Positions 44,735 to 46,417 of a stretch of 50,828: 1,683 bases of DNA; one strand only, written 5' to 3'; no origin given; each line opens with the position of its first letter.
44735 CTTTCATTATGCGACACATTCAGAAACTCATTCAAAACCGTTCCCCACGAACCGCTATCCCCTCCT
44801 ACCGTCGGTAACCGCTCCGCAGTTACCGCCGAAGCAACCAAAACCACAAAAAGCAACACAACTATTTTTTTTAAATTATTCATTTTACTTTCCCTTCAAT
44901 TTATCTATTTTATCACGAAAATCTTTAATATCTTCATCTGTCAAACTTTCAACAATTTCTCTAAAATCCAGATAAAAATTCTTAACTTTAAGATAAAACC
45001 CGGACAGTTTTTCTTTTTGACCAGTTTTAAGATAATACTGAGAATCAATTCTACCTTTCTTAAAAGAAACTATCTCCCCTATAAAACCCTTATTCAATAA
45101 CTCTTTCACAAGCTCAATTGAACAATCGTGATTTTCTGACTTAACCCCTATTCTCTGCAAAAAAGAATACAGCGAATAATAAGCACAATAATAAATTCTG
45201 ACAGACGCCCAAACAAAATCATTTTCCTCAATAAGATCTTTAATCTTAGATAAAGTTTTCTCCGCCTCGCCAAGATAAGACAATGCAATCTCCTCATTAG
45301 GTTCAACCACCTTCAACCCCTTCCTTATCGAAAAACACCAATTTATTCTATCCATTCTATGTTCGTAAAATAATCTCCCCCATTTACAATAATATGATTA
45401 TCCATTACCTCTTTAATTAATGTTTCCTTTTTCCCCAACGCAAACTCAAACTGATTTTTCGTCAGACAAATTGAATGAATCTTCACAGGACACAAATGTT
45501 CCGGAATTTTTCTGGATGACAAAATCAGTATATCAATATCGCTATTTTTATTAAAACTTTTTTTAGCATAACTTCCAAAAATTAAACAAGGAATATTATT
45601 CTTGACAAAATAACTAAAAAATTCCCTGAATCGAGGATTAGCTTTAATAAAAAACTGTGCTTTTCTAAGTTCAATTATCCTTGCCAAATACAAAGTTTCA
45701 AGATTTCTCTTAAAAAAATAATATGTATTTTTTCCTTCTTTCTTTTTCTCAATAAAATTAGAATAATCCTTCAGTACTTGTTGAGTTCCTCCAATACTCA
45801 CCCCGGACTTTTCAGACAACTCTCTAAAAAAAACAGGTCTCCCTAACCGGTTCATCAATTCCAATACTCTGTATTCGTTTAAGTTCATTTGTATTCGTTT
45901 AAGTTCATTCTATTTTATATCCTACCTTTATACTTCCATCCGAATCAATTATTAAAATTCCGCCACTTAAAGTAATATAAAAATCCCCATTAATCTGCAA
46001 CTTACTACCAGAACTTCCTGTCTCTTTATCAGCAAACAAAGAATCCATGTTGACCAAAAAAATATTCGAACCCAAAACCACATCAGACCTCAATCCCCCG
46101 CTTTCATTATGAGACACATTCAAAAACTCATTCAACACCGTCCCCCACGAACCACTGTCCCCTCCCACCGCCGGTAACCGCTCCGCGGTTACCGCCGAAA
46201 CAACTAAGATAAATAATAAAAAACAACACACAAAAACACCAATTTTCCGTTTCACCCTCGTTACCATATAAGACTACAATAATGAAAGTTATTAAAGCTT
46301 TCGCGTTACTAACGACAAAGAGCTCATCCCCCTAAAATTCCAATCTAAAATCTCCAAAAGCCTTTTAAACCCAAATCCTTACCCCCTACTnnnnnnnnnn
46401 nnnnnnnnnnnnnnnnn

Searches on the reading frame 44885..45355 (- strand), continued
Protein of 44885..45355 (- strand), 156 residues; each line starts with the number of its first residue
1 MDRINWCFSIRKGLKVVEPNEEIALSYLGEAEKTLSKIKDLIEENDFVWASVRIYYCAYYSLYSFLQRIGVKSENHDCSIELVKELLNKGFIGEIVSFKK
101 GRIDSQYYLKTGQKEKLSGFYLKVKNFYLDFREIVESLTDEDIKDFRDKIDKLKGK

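Call 52: fold_search(model_id=the predicted structure, library=pdb)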
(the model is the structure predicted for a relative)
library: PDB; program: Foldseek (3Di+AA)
matches with E <= 10: 614; with E <= 0.001: 0
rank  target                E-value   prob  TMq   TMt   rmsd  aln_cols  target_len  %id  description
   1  2hsb                  2.3e-03  1.00  0.71  0.86   2.8       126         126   17  Crystal structure of a hepn domain containing protein (af_0298) from archaeoglobus fulgidus at 1.95 A resolution (released 2006-08-15)
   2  4nqf_A                3.2e-02  1.00  0.57  0.60   4.5       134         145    7  Crystal structure of HEPN domain protein (released 2014-03-26)
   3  1wol                  7.7e-02  1.00  0.51  0.63   4.7       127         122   12  Crystal Structure of ST0689, an archaeal HEPN homologue (released 2005-11-22)
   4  5yep_C                7.7e-02  1.00  0.51  0.58   4.5       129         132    7  Crystal structure of SO_3166-SO_3165 from Shewanella oneidensis (released 2018-03-28)
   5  8tn1_A                7.7e-02  0.84  0.33  0.35  11.5       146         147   12  De novo designed protein binds poly ADP ribose polymerase inhibitors (PARPi) - apo (released 2024-04-24)
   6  4nqf_B                9.9e-02  1.00  0.58  0.59   4.6       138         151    7  Crystal structure of HEPN domain protein (released 2014-03-26)
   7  3waq                  9.9e-02  0.84  0.36  0.40   9.3       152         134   14  Hemerythrin-like domain of DcrH I119E mutant (met) (released 2014-03-19)
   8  5w93_A                1.2e-01  0.72  0.33  0.37   9.1       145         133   12  p130Cas complex with paxillin LD1 (released 2017-09-06)
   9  8yuf_B                1.2e-01  0.99  0.54  0.60   4.3       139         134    8  Crystal structure of HEPN (Q64A) toxin (released 2025-04-02)
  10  3nrh_A                1.3e-01  0.60  0.28  0.28  14.8       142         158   10  Crystal Structure of protein BF1032 from Bacteroides fragilis, Northeast Structural Genomics Consortium Target BfR309 (released 2010-08-25)
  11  3t6g_D                1.4e-01  0.75  0.35  0.40   8.8       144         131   11  Structure of the complex between NSP3 (SHEP1) and p130Cas (released 2011-11-23)
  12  3nrh_B                1.5e-01  0.60  0.29  0.30  14.9       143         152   10  Crystal Structure of protein BF1032 from Bacteroides fragilis, Northeast Structural Genomics Consortium Target BfR309 (released 2010-08-25)
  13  6m6u_H                1.6e-01  0.99  0.53  0.60   4.2       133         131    8  Crystal structure the toxin-antitoxin MntA-HpeT mutant-D39ED41E (released 2020-09-30)
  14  5w93_C                1.6e-01  0.96  0.42  0.53   6.8       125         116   11  p130Cas complex with paxillin LD1 (released 2017-09-06)
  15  1ufb_A                1.7e-01  0.93  0.44  0.51   6.9       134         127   15  Crystal structure of TT1696 from Thermus thermophilus HB8 (released 2003-11-28)
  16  8xeh_D                1.9e-01  0.98  0.50  0.59   4.3       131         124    8  Crystal structure of HEPN-MNT complex (released 2024-12-18)
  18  8xeh_B                2.0e-01  0.99  0.53  0.61   4.1       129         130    8  Crystal structure of HEPN-MNT complex (released 2024-12-18)
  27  1o3u                  3.3e-01  0.98  0.54  0.67   4.6       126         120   13  Crystal structure of an hepn domain protein (tm0613) from thermotoga maritima at 1.75 A resolution (released 2003-04-22)
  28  7ae6_B                3.3e-01  0.87  0.47  0.50   7.0       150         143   10  Crystal structure of di-AMPylated HEPN(R102A) toxin (released 2020-12-30)
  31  5yep_B                3.5e-01  0.80  0.43  0.49   5.2       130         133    9  Crystal structure of SO_3166-SO_3165 from Shewanella oneidensis (released 2018-03-28)
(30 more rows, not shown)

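Call 68: search_protein_families(library=padloc, proteins=[window:44885-45355:-], max_evalue=0.01)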
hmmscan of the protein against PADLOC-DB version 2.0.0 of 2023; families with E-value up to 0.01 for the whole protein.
window:44885-45355:- (156 aa): 0 families

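Call 69: search_protein_families(library=phrogs, proteins=[window:44885-45355:-], max_evalue=0.01)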
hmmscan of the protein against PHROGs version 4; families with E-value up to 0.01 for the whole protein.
window:44885-45355:- (156 aa): 1 family
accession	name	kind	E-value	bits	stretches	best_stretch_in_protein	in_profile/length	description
phrog_5208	-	unknown function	0.003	17.6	1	22-64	114-156/372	-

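Call 74: find_encoding_contigs(protein=P0068, flank=4000, max_places=2)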
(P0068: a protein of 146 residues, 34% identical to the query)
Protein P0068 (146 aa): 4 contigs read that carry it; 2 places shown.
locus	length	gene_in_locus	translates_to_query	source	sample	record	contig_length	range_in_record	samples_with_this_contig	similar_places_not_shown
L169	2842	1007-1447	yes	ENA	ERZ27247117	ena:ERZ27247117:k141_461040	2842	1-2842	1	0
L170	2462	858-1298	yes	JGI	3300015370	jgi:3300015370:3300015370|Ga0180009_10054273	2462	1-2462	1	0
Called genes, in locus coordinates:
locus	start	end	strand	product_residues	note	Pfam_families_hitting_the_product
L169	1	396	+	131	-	?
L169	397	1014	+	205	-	PF12802:MarR_2 (weak), PF01909:NTP_transf_2 (weak), PF18765:Polbeta (faint)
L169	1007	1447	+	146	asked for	-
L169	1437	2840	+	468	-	?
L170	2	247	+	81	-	?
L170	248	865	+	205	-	PF12802:MarR_2 (weak), PF01909:NTP_transf_2 (weak), PF18765:Polbeta (faint)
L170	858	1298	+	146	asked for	-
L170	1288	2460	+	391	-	?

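Call 75: find_encoding_contigs(protein=P0018, flank=5000, max_places=1)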
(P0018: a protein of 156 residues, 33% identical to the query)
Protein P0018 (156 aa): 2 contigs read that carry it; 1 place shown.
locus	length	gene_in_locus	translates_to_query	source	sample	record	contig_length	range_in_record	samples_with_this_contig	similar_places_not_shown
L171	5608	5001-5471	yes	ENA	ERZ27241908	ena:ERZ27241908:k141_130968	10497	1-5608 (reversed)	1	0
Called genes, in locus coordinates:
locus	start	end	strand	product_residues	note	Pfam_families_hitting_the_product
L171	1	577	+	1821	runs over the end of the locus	?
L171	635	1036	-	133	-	PF01850:PIN, PF10130:PIN_2, PF13470:PIN_3 (weak)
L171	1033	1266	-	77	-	PF26688:RHH_12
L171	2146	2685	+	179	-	PF22842:Pel9A-like_beta_helix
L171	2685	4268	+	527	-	-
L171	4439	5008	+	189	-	PF01909:NTP_transf_2, PF18765:Polbeta (weak)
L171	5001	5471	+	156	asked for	-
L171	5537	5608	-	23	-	?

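Call 76: find_encoding_contigs(protein=P0022, flank=5000, max_places=2)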
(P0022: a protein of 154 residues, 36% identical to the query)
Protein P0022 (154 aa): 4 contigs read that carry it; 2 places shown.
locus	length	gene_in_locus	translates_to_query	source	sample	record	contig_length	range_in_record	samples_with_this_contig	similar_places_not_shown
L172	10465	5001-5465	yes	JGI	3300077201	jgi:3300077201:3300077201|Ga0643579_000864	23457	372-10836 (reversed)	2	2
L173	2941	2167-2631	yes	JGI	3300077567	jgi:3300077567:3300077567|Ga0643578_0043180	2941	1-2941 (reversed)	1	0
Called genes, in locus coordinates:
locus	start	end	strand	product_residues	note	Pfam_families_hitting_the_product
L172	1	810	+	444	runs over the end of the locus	PF00078:RVT_1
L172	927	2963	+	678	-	PF14890:Intein_splicing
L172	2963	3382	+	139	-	-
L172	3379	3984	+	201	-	PF13545:HTH_Crp_2 (weak), PF01909:NTP_transf_2, PF18765:Polbeta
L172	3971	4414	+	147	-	-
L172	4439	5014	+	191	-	PF01909:NTP_transf_2 (weak), PF18765:Polbeta (weak)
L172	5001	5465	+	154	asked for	-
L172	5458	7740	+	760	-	-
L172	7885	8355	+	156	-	-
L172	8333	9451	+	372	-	PF12705:PDDEXK_1 (weak)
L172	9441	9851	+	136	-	-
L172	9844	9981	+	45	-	-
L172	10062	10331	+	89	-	-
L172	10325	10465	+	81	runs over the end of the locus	PF05016:ParE_toxin (weak)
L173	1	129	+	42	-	?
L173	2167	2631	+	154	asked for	-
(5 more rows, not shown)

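Call 82: find_encoding_contigs(protein=P0037, flank=5000, max_places=2)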
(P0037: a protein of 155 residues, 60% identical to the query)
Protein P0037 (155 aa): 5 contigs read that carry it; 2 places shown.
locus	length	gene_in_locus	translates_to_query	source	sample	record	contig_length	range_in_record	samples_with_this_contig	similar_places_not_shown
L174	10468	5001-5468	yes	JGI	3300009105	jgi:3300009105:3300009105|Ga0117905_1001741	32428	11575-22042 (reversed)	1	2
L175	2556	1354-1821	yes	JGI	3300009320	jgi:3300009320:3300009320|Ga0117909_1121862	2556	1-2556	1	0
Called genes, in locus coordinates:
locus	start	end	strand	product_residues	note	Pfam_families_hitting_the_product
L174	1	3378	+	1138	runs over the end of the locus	-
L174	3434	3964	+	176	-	PF22600:MTPAP-like_central (faint), PF01909:NTP_transf_2, PF18765:Polbeta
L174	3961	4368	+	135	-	-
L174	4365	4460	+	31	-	-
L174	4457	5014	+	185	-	PF01909:NTP_transf_2, PF18765:Polbeta (weak)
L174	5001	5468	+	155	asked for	PF05168:HEPN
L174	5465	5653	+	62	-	-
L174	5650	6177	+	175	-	PF04326:SLFN_AlbA_2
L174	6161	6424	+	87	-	-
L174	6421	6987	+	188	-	PF18765:Polbeta, PF01909:NTP_transf_2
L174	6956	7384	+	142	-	PF05168:HEPN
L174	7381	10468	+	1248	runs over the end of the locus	-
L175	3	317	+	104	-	?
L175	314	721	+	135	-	-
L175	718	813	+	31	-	-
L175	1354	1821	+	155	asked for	PF05168:HEPN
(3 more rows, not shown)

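Call 83: find_encoding_contigs(protein=P0067, flank=5000, max_places=1)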
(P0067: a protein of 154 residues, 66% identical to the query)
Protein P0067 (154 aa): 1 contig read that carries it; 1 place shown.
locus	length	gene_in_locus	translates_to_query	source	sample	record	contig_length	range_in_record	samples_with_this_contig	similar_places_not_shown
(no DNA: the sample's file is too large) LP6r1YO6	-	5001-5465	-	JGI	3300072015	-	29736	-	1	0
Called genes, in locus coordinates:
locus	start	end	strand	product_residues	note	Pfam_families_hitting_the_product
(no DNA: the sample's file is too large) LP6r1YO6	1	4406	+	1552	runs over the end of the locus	PF05662:YadA_stalk (faint)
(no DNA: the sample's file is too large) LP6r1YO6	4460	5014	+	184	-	PF01909:NTP_transf_2, PF18765:Polbeta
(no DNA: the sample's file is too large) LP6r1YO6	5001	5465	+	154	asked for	PF05168:HEPN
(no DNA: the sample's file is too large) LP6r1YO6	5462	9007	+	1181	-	-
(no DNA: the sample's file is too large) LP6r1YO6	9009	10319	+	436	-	-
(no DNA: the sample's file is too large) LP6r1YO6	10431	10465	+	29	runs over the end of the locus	-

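Call 84: find_encoding_contigs(protein=P0070, flank=5000, max_places=2)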
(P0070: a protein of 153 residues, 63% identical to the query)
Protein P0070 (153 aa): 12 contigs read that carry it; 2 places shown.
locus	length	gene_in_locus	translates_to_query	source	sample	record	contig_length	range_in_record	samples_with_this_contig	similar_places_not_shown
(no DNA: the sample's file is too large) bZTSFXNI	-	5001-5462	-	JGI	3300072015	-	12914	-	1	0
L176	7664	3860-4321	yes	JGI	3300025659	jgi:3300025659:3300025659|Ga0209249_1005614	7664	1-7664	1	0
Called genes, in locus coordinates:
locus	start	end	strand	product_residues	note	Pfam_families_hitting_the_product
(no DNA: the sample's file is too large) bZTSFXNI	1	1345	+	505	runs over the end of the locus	-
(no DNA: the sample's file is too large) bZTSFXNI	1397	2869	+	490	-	-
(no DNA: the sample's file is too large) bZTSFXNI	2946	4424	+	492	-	-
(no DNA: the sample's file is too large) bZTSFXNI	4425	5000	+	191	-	PF01909:NTP_transf_2, PF18765:Polbeta (weak)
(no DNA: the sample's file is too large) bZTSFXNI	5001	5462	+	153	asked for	PF05168:HEPN (weak)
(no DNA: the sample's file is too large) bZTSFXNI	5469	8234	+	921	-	-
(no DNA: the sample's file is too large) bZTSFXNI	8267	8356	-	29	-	?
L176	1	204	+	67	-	?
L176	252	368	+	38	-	-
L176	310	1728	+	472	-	-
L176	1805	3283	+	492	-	-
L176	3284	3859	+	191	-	PF01909:NTP_transf_2, PF18765:Polbeta (weak)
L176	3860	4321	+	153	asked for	PF05168:HEPN (weak)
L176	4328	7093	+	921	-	-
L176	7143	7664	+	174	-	?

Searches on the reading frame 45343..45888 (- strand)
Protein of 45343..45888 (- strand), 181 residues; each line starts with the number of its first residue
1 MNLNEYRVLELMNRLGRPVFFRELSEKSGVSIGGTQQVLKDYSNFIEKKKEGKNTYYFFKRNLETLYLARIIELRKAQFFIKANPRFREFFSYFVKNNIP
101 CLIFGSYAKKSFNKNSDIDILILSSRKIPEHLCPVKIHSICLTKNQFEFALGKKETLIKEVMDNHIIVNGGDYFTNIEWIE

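Call 3: search_protein_families(library=pfam, proteins=[window:45343-45888:-], max_evalue=1)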
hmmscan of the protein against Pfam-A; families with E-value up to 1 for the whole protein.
window:45343-45888:- (181 aa): 4 families
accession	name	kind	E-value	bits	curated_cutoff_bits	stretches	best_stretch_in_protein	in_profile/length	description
PF01909.29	NTP_transf_2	-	1.9e-07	31.8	21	1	89-144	6-47/93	Nucleotidyltransferase domain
PF18765.7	Polbeta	-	2.8e-07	31.1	26.9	1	101-162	16-81/93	Polymerase beta, Nucleotidyltransferase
PF22600.2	MTPAP-like_central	-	0.053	14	27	1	99-128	40-69/139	Poly(A) RNA polymerase, mitochondrial-like, central palm domain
PF12802.13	MarR_2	-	0.091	13.4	27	1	1-41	3-43/61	MarR family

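Call 4: search_protein_families(library=ncbifam, proteins=[window:45343-45888:-], max_evalue=1)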
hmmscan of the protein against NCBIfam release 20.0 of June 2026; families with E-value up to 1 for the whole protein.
window:45343-45888:- (181 aa): 4 families
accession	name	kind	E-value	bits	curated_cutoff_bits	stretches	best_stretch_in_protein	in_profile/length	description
NF047752.1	MntA_antitoxin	equivalog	3.1e-05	23.8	60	1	102-128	11-36/106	type VII toxin-antitoxin system MntA family adenylyltransferase antitoxin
NF012212.1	ANT_9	subfamily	0.0021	17.4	340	1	96-131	19-54/249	aminoglycoside nucleotidyltransferase ANT(9)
NF051895.1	anti_phage_HalB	equivalog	0.014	15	190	1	102-144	3-45/211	anti-phage Hailong system nucleotidyltransferase HalB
NF003448.0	PRK05007.1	equivalog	0.044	11.6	1255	1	77-132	59-114/884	bifunctional uridylyltransferase/uridylyl-removing protein GlnD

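Call 54: search_solved_structures(query=A2, max_evalue=1, show_alignments=2)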
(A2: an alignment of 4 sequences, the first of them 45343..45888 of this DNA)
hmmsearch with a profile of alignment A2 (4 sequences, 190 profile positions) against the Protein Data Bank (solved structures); distinct sequences matched with E-value up to 1: 93 (the best 60 are shown).
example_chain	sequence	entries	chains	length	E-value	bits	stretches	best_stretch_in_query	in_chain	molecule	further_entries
1ku9_A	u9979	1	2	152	6.5e-06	29.3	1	3-63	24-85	hypothetical protein MJ223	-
5yep_A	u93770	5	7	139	0.00017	24.7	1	93-136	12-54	Toxin-antitoxin system antidote Mnt family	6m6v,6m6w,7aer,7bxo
9xbd_E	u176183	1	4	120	0.00021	24.4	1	100-143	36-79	Nucleotidyltransferase domain-containing protein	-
9dbj_A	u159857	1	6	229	0.00065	22.8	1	104-132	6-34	HalB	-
9dbh_A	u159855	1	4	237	0.00069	22.7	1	104-132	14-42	HalB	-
1u2w_A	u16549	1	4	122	0.00077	22.5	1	8-81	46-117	Cadmium efflux system accessory protein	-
4omy_A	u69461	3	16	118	0.00089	22.3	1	16-79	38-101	NolR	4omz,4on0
1r1t_A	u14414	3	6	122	0.00092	22.3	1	19-72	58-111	Transcriptional repressor smtB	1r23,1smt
1r22_A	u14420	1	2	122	0.00099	22.2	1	19-72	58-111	Transcriptional repressor smtB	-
3jth_A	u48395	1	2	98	0.0013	21.8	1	12-71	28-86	Transcription activator HlyU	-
5znx_A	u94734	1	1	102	0.0015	21.6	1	12-71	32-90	Transcriptional activator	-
3f72_A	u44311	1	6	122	0.0018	21.3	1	8-80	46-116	Cadmium efflux system accessory protein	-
9t6r_A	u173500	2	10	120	0.0019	21.2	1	15-77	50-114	Lmo1102 protein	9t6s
8xeh_E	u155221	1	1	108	0.0023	21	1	92-141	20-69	MNT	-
1no5_A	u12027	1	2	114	0.0028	20.7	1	104-168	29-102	Hypothetical protein HI0073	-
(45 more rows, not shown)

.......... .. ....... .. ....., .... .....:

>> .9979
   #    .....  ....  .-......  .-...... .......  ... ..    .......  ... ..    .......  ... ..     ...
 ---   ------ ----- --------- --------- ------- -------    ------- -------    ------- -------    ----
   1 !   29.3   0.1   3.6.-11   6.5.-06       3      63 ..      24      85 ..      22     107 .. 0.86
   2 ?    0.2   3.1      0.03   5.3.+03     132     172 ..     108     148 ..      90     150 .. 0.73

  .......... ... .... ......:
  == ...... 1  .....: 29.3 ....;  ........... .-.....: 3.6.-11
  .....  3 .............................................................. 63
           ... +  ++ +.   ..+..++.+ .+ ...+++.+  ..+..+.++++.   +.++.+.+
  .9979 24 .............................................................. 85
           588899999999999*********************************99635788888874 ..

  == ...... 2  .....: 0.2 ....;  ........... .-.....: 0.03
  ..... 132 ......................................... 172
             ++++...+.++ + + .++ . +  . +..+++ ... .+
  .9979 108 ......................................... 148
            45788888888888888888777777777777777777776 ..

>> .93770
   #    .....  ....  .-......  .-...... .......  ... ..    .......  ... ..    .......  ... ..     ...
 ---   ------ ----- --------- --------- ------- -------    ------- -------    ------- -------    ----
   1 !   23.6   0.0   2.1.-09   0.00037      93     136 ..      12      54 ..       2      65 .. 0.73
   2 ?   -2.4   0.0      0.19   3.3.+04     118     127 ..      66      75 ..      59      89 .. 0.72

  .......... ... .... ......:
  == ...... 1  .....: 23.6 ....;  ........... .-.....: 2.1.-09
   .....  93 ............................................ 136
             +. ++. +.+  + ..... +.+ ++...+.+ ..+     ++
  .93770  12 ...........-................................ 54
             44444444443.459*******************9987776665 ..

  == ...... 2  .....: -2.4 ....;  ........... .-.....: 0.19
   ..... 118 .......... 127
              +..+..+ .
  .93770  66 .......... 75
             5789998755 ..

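Call 68: search_protein_families(library=padloc, proteins=[window:45343-45888:-], max_evalue=0.01)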
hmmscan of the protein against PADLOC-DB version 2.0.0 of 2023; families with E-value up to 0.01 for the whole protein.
window:45343-45888:- (181 aa): 10 families
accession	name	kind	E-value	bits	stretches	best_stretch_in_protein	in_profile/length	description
PDLC04368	PDC-M05A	-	1.8e-08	32.5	1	12-167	23-186/201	-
PDLC04369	PDC-M05A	-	8.8e-07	26.7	1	21-173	32-188/201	-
PDLC04906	PDC-S09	-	2.5e-06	25.8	1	101-125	27-51/98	-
PDLC04903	PDC-S09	-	4.4e-05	21.8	1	102-125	30-53/108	-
PDLC04902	PDC-S09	-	0.00016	19.9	1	103-123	26-46/97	-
PDLC04905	PDC-S09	-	0.0002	19.6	1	103-128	26-52/101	-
PDLC04904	PDC-S09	-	0.0002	19.5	1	103-124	30-51/104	-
PDLC04372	PDC-M05A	-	0.00033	19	1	101-125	79-103/167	-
PDLC04901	PDC-S09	-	0.00097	17.9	1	95-136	17-59/126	-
PDLC04907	PDC-S09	-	0.0014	16.7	1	101-127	30-56/114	-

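Call 69: search_protein_families(library=phrogs, proteins=[window:45343-45888:-], max_evalue=0.01)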
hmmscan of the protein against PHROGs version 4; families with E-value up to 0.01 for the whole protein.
window:45343-45888:- (181 aa): 0 families

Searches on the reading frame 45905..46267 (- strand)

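Call 3: search_protein_families(library=pfam, proteins=[window:45905-46267:-], max_evalue=1)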
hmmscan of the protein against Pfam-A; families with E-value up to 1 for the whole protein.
window:45905-46267:- (120 aa): 1 family
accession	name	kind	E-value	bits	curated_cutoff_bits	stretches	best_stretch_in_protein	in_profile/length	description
PF21165.2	FGFR3_TM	-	0.15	12.3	27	1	16-27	11-22/25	Fibroblast growth factor receptor 3 transmembrane domain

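Call 4: search_protein_families(library=ncbifam, proteins=[window:45905-46267:-], max_evalue=1)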
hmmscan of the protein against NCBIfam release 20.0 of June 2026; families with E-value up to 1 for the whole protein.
window:45905-46267:- (120 aa): 0 families

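Call 69: search_protein_families(library=phrogs, proteins=[window:45905-46267:-], max_evalue=0.01)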
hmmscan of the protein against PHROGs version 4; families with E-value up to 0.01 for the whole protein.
window:45905-46267:- (120 aa): 0 families
